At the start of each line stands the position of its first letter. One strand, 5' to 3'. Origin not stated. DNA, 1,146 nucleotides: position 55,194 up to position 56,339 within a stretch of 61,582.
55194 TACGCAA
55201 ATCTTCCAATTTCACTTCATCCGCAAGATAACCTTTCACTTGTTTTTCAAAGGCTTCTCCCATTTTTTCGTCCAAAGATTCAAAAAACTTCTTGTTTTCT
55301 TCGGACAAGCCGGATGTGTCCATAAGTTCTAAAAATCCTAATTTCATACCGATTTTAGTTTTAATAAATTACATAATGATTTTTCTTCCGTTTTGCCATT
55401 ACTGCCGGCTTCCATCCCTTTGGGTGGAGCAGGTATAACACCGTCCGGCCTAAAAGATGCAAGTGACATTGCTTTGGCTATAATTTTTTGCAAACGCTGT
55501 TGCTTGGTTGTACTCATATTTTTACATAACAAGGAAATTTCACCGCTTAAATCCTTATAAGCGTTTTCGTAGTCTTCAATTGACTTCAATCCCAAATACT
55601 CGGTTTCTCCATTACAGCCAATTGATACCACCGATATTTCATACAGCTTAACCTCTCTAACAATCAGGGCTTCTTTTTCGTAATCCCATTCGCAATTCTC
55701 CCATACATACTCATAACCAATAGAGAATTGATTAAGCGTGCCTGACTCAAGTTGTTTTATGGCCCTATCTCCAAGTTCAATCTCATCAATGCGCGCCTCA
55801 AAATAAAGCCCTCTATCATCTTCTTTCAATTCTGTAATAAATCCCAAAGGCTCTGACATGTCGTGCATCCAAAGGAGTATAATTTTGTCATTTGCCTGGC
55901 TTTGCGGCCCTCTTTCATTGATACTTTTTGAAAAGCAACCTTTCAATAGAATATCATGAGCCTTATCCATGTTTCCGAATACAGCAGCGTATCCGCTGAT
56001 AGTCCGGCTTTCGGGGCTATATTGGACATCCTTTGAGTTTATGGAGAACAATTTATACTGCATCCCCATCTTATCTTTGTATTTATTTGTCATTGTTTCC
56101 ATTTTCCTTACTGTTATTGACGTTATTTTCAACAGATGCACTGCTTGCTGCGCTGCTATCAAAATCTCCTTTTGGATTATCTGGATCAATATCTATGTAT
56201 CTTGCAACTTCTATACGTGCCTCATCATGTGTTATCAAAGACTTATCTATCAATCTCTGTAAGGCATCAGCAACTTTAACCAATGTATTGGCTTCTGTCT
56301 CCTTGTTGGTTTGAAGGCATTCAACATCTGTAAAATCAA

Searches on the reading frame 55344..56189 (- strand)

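Call 49: search_protein_families(library=pfam, proteins=[window:55344-56189:-], max_evalue=0.001)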
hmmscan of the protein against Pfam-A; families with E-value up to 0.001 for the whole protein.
window:55344-56189:- (281 aa): 1 family
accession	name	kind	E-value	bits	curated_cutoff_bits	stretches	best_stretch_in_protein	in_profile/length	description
PF04586.22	Peptidase_S78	-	1.4e-26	94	21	1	60-204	12-159/165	Caudovirus prohead serine protease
